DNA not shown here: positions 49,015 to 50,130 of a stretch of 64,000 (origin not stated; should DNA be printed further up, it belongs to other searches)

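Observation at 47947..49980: pylB and pylD sit adjacent with no pylC between them, and no pylS or pylT anywhere in the window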

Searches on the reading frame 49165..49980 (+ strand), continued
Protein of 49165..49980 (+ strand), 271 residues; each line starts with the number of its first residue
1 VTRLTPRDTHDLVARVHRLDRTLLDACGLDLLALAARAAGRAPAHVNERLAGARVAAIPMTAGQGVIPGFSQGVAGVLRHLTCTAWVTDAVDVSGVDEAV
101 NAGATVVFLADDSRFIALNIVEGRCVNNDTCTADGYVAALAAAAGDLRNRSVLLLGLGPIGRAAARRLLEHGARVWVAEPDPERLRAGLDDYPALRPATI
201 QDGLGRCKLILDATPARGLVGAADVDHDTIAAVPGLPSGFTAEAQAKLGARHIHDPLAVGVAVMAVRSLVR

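Call 84: search_protein_families(library=ncbifam, proteins=[L147:34-1512:+, L147:1587-2087:+, L031:2792-3700:+, L031:3603-5258:+, L031:5065-6696:+, L031:13145-14587:-, L031:14671-15420:-], max_evalue=0.001)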
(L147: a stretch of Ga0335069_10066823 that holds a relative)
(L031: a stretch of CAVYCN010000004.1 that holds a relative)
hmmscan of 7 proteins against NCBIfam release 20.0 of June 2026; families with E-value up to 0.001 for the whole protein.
L147:34-1512:+ (493 aa): 7 families
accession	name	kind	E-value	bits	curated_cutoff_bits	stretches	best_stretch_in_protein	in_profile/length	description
NF053774.1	TmaoPremMsil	equivalog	1.4e-222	739.9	690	1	1-489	25-519/520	trimethylamine N-oxide permease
TIGR00909.1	2A0306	subfamily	6e-19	68.3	556.8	1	4-409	30-406/429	amino acid transporter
TIGR00908.1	2A0305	equivalog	8.8e-17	61.1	381.75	1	125-435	127-426/442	ethanolamine permease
TIGR00911.1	2A0308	subfamily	3.8e-13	48.7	701.8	1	12-447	83-484/505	L-type amino acid transporter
NF053662.1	Glu_GABA_anti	equivalog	5.3e-10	38.8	640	1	125-407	117-408/468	glutamate/gamma-aminobutyrate antiporter GadC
TIGR03813.2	Gln_GABA_anti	equivalog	8.3e-08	31.6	650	1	113-390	114-398/479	glutamine/gamma-aminobutyrate antiporter GadC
NF011775.0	PRK15238.1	equivalog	6.6e-05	21.9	400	1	258-347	293-382/500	glutamate/gamma-aminobutyrate family transporter YjeM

L147:1587-2087:+ (167 aa): 0 families

L031:2792-3700:+ (302 aa): 15 families
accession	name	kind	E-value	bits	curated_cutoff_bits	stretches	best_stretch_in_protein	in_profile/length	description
NF047996.1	corrin_MtgC_2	exception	2.2e-63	213.6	370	1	97-298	8-210/212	glycine betaine-specific corrinoid protein MtgC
NF041607.1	dimeth_corrin_MtbC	equivalog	1.1e-57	194.9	350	1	100-298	4-203/203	dimethylamine corrinoid protein MtbC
TIGR02370.1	pyl_corrinoid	subfamily_domain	1.9e-54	184.1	215.3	1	99-288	5-195/197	methyltransferase cognate corrinoid protein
NF047995.1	corrinoid_MtgC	exception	9.6e-50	169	310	1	94-298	5-213/215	glycine betaine-specific corrinoid protein MtgC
TIGR02082.1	metH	equivalog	3.2e-41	141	1010.85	1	88-295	641-849/1182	methionine synthase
NF040655.1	MtaC_Meth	equivalog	1.3e-35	122.7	420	1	99-296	41-236/253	methanol--corrinoid protein MtaC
NF040669.1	MtaC2_Meth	equivalog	3.8e-35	121.5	450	1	95-288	44-236/267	methanol--corrinoid protein MtaC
NF007024.0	PRK09490.1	equivalog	1.7e-32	112.2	1497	1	101-275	669-847/1234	methionine synthase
NF002612.0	PRK02261.1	equivalog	1.4e-12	47.3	110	1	179-268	5-93/148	methylaspartate mutase subunit S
TIGR01501.1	MthylAspMutase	equivalog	2.6e-09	36.9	135.8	1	179-268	3-91/134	methylaspartate mutase subunit S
NF052385.1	Lys_5_6_beta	equivalog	4.4e-09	36.4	280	1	205-288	138-224/241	lysine 5,6-aminomutase subunit beta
TIGR00640.1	acid_CoA_mut_C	subfamily_domain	4.1e-08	33.3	57.45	1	180-268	5-92/132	methylmalonyl-CoA mutase C-terminal domain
NF052513.1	TransRegCarH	equivalog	2.7e-07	30.1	400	1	121-281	111-262/274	HTH-type transcriptional repressor CarH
NF006944.0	PRK09426.1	equivalog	3.1e-06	25.4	876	1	173-268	585-679/721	methylmalonyl-CoA mutase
NF040743.1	ornith_mutase_E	equivalog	0.0002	19.5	800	1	179-283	597-708/730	D-ornithine 4,5-aminomutase subunit OraE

L031:3603-5258:+ (551 aa): 14 families
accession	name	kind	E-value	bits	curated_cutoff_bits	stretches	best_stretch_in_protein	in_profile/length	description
TIGR00909.1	2A0306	subfamily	8.6e-34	117.2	556.8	1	92-520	1-429/429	amino acid transporter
TIGR00911.1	2A0308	subfamily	2.3e-24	85.8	701.8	1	114-541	65-494/505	L-type amino acid transporter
NF053761.1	BrChAATpBcaP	equivalog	2.7e-24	86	690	1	81-520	9-451/460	branched-chain amino acid transporter BcaP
TIGR00908.1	2A0305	equivalog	5.6e-20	71.6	381.75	1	131-520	43-429/442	ethanolamine permease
TIGR03428.1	ureacarb_perm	hypoth_equivalog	1.3e-15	57.2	740.45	1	88-469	7-402/475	permease, urea carboxylase system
NF008466.1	PRK11357.1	equivalog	1.2e-12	47.6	800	1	88-528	2-441/446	fructoselysine/psicoselysine transporter FrlA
TIGR00907.1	2A0304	subfamily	4.8e-11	42.2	598.3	1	88-452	6-384/482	amino acid permease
NF008484.0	PRK11387.1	equivalog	3e-09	36.4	716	1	86-498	6-428/471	S-methylmethionine permease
NF007876.0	PRK10580.1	equivalog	6.7e-08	31.8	736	1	89-463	4-380/457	proline-specific permease ProY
TIGR01773.1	GABAperm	equivalog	1.1e-07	31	678.1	1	102-516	20-444/452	GABA permease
TIGR00906.1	2A0303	subfamily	7.4e-07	27.9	681.7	1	274-466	241-427/602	cationic amino acid transport permease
NF007602.0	PRK10249.1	equivalog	2.1e-06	27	851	1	88-518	15-449/458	phenylalanine transporter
NF008245.0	PRK11021.1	equivalog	0.00021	20.4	284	1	91-464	3-365/419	L-methionine/branched-chain amino acid transporter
NF008272.0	PRK11049.1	equivalog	0.00037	19.6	732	1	164-507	90-447/470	D-serine/D-alanine/glycine transporter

L031:5065-6696:+ (543 aa): 11 families
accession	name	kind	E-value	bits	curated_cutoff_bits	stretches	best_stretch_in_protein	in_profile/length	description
TIGR00909.1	2A0306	subfamily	3.6e-30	105.2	556.8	1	88-516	1-429/429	amino acid transporter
TIGR03428.1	ureacarb_perm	hypoth_equivalog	4.4e-22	78.6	740.45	1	83-470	6-408/475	permease, urea carboxylase system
TIGR00908.1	2A0305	equivalog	3.4e-20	72.4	381.75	1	127-518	43-431/442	ethanolamine permease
NF053761.1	BrChAATpBcaP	equivalog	3.6e-20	72.4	690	1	80-517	12-452/460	branched-chain amino acid transporter BcaP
TIGR00911.1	2A0308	subfamily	1.1e-19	70.3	701.8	1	75-463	30-418/505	L-type amino acid transporter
TIGR00907.1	2A0304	subfamily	1.3e-11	44.2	598.3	1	83-459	5-392/482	amino acid permease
TIGR00906.1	2A0303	subfamily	1.3e-09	37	681.7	1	211-464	172-428/602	cationic amino acid transport permease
NF008466.1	PRK11357.1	equivalog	3.3e-09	36.2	800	1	86-493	4-408/446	fructoselysine/psicoselysine transporter FrlA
TIGR01773.1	GABAperm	equivalog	2e-05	23.6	678.1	1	96-483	18-410/452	GABA permease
NF008245.0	PRK11021.1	equivalog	0.00019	20.6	284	1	100-461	15-366/419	L-methionine/branched-chain amino acid transporter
NF008484.0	PRK11387.1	equivalog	0.00021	20.4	716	1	84-517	8-454/471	S-methylmethionine permease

L031:13145-14587:- (480 aa): 10 families
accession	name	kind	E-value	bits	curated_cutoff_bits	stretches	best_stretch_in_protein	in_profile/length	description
TIGR02764.1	spore_ybaN_pdaB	equivalog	1.2e-35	123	237.4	1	288-473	4-190/191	polysaccharide deacetylase family sporulation protein PdaB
TIGR04243.1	nodulat_NodB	equivalog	7.1e-33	113.8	240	1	290-470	2-196/197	chitooligosaccharide deacetylase NodB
TIGR02884.1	spore_pdaA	equivalog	9.9e-30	103.9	298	1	290-473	37-223/224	delta-lactam-biosynthetic de-N-acetylase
NF045820.1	PgAcgDacpgdA_Strep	equivalog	5.8e-24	84.7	800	1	290-474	268-448/463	peptidoglycan-N-acetylglucosamine deacetylase PgdA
TIGR02873.1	spore_ylxY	hypoth_equivalog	5.9e-23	81.4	391.5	1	305-473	100-266/268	probable sporulation protein, polysaccharide deacetylase family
NF045821.1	PgAcgDacpgdA1_Bac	equivalog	5.9e-23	81.1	400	1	290-480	88-281/282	peptidoglycan-N-acetylglucosamine deacetylase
NF047446.1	barrel_OmpL47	domain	1.3e-13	51.2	40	1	93-168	4-68/68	OmpL47-type beta-barrel domain-containing protein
NF045822.1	PgAcgDacpgdA2_Bac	equivalog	8.2e-13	48.3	400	1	290-467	69-255/274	peptidoglycan-N-acetylglucosamine deacetylase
NF047441.1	Lepto_OmpL47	equivalog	2.4e-06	27.4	250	0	131-176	101-146/336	multi-beta-barrel domain surface protein OmpL47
TIGR03006.1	pepcterm_polyde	equivalog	1.7e-05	24.1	276.2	1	307-368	38-99/272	XrtA system polysaccharide deacetylase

L031:14671-15420:- (249 aa): 8 families
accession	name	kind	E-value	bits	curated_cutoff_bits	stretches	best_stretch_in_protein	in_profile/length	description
TIGR03938.2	deacetyl_PgaB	equivalog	6.3e-20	71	321.9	1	14-147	5-143/621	poly-beta-1,6-N-acetyl-D-glucosamine N-deacetylase PgaB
NF011177.0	PRK14582.1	equivalog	6.3e-17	61.1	923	1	16-105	53-140/671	poly-beta-1,6-N-acetyl-D-glucosamine N-deacetylase PgaB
NF011176.0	PRK14581.1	equivalog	1e-11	43.7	1091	1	15-103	52-138/673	poly-beta-1,6-N-acetyl-D-glucosamine N-deacetylase PgaB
TIGR04243.1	nodulat_NodB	equivalog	4.2e-09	36.2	240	1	131-202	45-118/197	chitooligosaccharide deacetylase NodB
TIGR03933.1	PIA_icaB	equivalog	1.2e-06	28.3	248.35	1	34-101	35-101/245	intercellular adhesin biosynthesis polysaccharide N-deacetylase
TIGR02764.1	spore_ybaN_pdaB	equivalog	2.9e-06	27.2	237.4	1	132-202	51-121/191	polysaccharide deacetylase family sporulation protein PdaB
TIGR02884.1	spore_pdaA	equivalog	2.8e-05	23.9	298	0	135-202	85-153/224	delta-lactam-biosynthetic de-N-acetylase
NF050820.1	PolSacchBiosHfsH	equivalog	0.00014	21.7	400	1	128-229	82-183/249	oligosaccharide deacetylase HfsH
